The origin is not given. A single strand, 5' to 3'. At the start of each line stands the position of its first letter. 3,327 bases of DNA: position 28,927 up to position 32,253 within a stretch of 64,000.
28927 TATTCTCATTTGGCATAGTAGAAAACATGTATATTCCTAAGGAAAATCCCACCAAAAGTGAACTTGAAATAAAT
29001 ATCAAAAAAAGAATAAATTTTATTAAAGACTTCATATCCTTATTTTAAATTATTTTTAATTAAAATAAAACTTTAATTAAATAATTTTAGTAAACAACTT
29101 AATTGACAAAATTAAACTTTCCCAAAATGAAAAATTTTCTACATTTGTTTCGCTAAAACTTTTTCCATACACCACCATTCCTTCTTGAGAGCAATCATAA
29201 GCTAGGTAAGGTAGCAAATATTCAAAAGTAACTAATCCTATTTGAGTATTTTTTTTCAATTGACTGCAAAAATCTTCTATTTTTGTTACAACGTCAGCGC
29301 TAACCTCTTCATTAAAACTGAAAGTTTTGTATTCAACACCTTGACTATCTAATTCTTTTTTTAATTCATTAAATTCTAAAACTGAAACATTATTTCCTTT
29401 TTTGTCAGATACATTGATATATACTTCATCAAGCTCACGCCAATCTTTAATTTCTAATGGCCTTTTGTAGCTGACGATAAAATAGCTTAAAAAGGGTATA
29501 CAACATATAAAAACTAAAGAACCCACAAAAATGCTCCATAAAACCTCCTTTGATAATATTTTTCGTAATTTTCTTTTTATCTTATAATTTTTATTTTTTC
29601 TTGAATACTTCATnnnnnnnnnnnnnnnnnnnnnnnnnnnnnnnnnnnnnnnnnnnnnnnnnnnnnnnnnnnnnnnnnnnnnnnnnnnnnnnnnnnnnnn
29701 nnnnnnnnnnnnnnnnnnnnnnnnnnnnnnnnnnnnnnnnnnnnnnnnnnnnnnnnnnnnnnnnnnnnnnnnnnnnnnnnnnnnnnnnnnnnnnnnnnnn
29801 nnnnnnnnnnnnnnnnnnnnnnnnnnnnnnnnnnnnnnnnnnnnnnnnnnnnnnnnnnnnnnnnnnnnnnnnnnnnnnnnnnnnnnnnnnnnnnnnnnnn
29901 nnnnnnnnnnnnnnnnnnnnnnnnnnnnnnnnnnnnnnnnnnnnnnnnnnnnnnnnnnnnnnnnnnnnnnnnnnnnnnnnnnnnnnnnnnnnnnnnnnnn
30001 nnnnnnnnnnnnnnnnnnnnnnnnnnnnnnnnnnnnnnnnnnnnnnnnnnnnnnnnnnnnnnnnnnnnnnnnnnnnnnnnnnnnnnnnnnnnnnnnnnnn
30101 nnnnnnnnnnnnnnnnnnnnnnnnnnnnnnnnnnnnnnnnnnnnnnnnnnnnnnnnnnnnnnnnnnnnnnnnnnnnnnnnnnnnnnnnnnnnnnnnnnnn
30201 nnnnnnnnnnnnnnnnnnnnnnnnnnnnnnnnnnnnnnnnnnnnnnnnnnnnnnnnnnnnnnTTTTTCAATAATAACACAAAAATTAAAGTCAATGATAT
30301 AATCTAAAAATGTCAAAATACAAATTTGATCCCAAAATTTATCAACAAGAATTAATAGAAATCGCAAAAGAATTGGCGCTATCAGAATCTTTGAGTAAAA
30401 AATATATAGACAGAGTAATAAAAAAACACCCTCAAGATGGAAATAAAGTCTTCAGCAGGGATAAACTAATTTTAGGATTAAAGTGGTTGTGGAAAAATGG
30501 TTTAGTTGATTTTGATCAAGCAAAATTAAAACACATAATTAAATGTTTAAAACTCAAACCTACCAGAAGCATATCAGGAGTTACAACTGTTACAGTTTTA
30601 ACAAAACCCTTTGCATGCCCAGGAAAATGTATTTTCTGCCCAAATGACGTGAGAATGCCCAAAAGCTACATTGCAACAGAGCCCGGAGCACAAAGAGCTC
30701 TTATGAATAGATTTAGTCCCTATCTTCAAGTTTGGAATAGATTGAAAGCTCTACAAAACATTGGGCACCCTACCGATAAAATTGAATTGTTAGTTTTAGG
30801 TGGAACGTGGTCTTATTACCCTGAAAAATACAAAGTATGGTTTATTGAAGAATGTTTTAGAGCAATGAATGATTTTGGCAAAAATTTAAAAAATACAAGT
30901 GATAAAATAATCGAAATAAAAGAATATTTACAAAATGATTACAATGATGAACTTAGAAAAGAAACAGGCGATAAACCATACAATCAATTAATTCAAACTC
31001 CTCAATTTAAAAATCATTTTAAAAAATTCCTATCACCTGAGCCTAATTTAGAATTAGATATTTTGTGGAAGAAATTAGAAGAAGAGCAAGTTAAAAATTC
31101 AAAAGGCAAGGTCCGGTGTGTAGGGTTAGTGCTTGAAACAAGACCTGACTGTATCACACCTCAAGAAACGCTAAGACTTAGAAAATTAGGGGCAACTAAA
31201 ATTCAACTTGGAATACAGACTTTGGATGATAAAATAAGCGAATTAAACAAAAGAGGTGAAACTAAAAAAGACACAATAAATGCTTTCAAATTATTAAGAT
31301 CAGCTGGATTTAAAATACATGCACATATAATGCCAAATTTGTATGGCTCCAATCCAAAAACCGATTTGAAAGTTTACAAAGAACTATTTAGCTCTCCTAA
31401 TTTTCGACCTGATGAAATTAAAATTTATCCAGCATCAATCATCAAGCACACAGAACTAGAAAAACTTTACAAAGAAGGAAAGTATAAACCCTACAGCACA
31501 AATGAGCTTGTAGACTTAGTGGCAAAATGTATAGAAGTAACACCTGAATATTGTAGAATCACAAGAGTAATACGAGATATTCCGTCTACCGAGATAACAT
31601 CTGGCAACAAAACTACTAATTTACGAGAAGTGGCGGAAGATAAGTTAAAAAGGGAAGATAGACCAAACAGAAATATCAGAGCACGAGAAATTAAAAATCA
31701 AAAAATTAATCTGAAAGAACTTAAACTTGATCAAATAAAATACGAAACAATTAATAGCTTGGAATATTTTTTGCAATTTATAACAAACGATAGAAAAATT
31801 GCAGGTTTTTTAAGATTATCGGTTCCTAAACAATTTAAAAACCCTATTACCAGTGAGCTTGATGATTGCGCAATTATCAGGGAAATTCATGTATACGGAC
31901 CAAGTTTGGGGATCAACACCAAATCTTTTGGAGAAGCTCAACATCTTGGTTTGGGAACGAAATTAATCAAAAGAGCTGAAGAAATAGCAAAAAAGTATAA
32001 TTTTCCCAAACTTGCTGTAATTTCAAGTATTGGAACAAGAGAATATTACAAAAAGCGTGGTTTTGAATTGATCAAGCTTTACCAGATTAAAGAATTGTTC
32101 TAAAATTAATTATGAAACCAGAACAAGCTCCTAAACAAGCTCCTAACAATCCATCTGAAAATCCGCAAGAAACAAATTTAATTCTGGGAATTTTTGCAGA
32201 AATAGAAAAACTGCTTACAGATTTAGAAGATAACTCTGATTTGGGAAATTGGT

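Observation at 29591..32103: Divergent Elp3 / Trm9-like methyltransferase pair: a eukaryote/archaea-type mcm5U34 wobble-modification module in a bacterium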

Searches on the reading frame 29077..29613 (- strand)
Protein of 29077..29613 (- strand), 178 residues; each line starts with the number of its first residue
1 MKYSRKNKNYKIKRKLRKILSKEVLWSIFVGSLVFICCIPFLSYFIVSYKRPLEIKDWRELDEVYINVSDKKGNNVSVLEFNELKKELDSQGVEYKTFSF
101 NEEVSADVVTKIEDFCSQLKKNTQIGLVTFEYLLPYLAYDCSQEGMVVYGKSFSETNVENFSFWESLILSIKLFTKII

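Call 3: search_protein_families(library=pfam, proteins=[window:29077-29613:-], max_evalue=0.01)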
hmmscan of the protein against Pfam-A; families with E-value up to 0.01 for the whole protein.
window:29077-29613:- (178 aa): 0 families

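Call 4: search_protein_families(library=ncbifam, proteins=[window:29077-29613:-], max_evalue=0.01)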
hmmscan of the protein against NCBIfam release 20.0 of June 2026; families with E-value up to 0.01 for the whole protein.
window:29077-29613:- (178 aa): 0 families

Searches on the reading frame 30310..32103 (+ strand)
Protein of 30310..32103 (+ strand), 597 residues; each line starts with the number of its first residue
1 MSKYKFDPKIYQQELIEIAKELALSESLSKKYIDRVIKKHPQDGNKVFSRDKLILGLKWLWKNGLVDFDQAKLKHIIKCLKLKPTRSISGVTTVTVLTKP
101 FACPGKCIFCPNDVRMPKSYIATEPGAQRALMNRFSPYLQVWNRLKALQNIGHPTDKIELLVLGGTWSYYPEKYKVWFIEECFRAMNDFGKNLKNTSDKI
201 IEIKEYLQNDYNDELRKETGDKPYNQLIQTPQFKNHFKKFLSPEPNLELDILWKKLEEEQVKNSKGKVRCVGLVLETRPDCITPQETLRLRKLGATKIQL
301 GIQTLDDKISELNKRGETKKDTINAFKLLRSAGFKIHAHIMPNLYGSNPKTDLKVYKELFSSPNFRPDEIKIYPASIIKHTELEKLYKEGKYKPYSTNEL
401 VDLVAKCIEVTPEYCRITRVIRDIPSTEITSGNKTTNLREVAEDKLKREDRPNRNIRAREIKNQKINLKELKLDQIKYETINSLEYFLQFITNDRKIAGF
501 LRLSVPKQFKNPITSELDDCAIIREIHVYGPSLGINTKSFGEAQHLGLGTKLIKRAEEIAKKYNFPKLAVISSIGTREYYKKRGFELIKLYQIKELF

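Call 3: search_protein_families(library=pfam, proteins=[window:30310-32103:+], max_evalue=0.01)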
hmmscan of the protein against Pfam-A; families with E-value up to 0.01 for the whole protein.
window:30310-32103:+ (597 aa): 5 families
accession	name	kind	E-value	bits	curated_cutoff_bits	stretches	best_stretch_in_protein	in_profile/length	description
PF16199.10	Radical_SAM_C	-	2.1e-23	82.6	31.9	1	367-447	1-84/85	Radical_SAM C-terminal domain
PF04055.27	Radical_SAM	-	1e-13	52.2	29.5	1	243-351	54-158/166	Radical SAM superfamily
PF00583.31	Acetyltransf_1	-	2.8e-05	24.8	20.7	1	482-585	31-116/116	Acetyltransferase (GNAT) family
PF13673.13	Acetyltransf_10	-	5.9e-05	23.5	23.6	1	542-589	62-111/128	Acetyltransferase (GNAT) domain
PF13508.13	Acetyltransf_7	-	0.0057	17.5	27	0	542-586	39-83/84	Acetyltransferase (GNAT) domain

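Call 4: search_protein_families(library=ncbifam, proteins=[window:30310-32103:+], max_evalue=0.01)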
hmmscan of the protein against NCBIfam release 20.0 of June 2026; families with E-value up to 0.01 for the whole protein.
window:30310-32103:+ (597 aa): 11 families
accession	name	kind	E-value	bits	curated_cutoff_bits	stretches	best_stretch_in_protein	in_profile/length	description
TIGR01211.1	ELP3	subfamily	7e-148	493.4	350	1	69-595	44-521/522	tRNA uridine(34) 5-carboxymethylaminomethyl modification radical SAM/GNAT enzyme Elp3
TIGR01212.1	TIGR01212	equivalog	8.2e-20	71.1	180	1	269-437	108-277/302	tRNA modification radical SAM protein MnmL/YtqA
NF006067.1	PRK08208.1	equivalog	5e-10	38.9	380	1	267-388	121-240/427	STM4012 family radical SAM protein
TIGR01210.1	TIGR01210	equivalog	2.6e-09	36.8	212.15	1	272-406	105-241/313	archaeosine biosynthesis radical SAM protein RaSEA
TIGR03994.1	rSAM_HemZ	equivalog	2.4e-08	33.5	321.4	1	277-408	180-310/401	coproporphyrinogen dehydrogenase HemZ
TIGR00539.1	hemN_rel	equivalog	9e-07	28.3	205.4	1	272-403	88-216/361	radical SAM family heme chaperone HemW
NF006060.0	PRK08207.1-3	equivalog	5.9e-06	25.3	653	1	276-407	247-377/477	coproporphyrinogen III oxidase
NF005133.0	PRK06582.1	equivalog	6.7e-05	22.1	597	1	272-415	99-235/390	coproporphyrinogen III oxidase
TIGR04107.1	rSAM_HutW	equivalog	0.00014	20.9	400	1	275-397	132-253/419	heme anaerobic degradation radical SAM methyltransferase ChuW/HutW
NF006059.0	PRK08207.1-1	equivalog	0.0034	16.1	1012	1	248-411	244-400/496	coproporphyrinogen III oxidase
TIGR04013.1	B12_SAM_MJ_1487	hypoth_equivalog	0.0036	16.2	251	1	276-337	246-308/382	TIGR04013 family B12-binding domain/radical SAM domain-containing protein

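Call 6: search_solved_structures(query=window:30310-32103:+, max_evalue=0.001, show_alignments=2)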
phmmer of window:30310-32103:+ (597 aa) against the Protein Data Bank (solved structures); distinct sequences matched with E-value up to 0.001: 9.
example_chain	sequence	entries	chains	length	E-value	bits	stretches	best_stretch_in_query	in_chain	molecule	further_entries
6iad_A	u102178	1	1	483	2.2e-101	343.3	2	254-596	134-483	Histone acetyltransferase, ELP3 family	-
6iaz_A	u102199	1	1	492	2.4e-101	343.2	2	254-596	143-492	Histone acetyltransferase, ELP3 family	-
6ia8_A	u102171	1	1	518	2.6e-101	343.1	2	254-596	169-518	Histone acetyltransferase, ELP3 family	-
5l7j_A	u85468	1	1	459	3.8e-95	322.7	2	255-596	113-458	ELP3 family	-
6ia6_A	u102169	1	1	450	5.1e-86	292.6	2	255-596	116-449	ELP3 family, ELP3 family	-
5l7l_A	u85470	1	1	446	7.3e-86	292.1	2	255-596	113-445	ELP3 family, ELP3 family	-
6qk7_C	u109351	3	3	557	8.9e-84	285.2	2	262-594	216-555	Elongator complex protein 3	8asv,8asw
8ptx_C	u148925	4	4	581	9.8e-83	281.7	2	261-595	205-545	Elongator complex protein 3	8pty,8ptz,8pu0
8avg_C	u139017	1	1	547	7e-82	278.9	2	261-595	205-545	Elongator complex protein 3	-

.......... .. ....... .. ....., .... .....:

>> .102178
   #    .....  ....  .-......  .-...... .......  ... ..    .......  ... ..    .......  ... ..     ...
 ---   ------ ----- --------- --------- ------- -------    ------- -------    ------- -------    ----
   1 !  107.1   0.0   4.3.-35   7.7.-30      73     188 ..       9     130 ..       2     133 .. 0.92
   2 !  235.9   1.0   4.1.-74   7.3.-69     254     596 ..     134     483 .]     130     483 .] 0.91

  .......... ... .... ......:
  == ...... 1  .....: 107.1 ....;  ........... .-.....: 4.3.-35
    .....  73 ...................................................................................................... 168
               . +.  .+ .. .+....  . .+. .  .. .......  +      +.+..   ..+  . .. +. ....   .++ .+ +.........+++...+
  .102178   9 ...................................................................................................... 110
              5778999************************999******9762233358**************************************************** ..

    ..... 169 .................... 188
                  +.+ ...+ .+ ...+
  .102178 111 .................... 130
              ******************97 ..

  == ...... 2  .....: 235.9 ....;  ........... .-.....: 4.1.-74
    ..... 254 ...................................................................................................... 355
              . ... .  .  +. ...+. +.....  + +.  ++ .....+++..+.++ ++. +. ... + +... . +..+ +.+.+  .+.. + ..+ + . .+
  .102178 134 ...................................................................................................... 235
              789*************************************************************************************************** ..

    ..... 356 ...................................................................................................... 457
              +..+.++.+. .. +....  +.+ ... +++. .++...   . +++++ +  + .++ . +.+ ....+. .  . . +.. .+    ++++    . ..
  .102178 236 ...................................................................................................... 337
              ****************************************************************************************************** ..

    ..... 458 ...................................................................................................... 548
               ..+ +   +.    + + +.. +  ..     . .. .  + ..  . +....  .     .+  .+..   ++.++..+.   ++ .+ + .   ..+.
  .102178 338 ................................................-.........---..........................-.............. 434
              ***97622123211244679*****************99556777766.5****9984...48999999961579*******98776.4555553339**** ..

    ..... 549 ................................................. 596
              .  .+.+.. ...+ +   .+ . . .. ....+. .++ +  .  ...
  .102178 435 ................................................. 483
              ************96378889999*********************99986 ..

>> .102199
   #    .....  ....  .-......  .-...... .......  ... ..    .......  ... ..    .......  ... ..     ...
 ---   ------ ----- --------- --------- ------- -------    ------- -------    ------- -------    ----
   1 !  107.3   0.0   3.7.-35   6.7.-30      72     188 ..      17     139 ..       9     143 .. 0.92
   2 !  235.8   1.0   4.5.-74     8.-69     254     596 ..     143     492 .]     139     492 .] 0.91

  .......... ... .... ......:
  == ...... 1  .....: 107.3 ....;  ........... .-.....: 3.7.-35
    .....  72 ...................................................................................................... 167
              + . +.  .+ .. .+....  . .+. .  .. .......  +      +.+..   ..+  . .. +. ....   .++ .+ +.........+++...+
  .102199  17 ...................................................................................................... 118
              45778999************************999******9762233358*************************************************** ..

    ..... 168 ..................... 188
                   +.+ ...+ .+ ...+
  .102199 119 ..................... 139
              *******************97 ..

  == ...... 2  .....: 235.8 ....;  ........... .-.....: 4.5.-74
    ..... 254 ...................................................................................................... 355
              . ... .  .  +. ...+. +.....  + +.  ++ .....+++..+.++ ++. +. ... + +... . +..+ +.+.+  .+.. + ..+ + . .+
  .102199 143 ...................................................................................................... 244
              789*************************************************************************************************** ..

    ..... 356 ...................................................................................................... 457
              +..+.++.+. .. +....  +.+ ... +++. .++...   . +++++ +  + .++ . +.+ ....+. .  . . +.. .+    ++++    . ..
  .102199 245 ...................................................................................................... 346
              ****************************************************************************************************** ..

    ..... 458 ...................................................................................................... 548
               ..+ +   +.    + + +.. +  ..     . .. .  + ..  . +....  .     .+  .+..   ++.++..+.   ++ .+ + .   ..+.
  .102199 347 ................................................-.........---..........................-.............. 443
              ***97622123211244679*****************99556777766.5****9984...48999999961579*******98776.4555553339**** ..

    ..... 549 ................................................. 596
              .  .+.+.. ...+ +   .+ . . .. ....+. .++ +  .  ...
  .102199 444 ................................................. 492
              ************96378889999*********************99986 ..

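Call 10: find_encoding_contigs(protein=window:30310-32103:+, flank=10000, max_places=6)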
Protein window:30310-32103:+ (597 aa): no gene with exactly this product is on record in the collection.

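Call 47: find_related_loci(query=window:30310-32103:+, collection=metagenome_contigs, flank=4000)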
Query window:30310-32103:+ (597 aa) in metagenome_contigs; peptide patterns used: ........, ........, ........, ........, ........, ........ (x = any residue, [..] = any of these).
600 stretches matched a pattern (row limit reached: there are more); 19 encode a relative of the query (tblastn E <= 1e-3); 19 distinct loci.
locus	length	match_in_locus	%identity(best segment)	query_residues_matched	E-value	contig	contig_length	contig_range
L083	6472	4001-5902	63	1-596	0e+0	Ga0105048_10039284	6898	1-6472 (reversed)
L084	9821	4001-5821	62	1-596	0e+0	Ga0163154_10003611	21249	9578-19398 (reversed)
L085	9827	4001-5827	62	1-596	0e+0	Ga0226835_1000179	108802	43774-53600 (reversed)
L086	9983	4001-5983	57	1-596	0e+0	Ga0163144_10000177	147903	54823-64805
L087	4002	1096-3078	57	1-596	0e+0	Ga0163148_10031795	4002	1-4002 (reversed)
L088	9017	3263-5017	60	5-596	0e+0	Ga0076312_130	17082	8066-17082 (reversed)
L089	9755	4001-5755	58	6-592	0e+0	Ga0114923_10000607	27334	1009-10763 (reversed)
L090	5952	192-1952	56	1-592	0e+0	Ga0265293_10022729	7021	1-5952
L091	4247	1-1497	63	137-596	0e+0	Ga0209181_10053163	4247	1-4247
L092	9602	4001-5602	48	13-596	5e-173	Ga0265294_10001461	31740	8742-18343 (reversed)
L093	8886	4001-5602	48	13-596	4e-169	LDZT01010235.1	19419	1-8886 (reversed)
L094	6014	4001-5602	47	4-591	2e-166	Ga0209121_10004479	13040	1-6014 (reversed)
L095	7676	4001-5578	40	11-596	4e-141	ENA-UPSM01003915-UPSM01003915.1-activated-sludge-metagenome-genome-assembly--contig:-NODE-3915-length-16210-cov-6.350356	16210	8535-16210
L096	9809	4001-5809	38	12-596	2e-126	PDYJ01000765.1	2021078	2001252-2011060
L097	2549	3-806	69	326-593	1e-125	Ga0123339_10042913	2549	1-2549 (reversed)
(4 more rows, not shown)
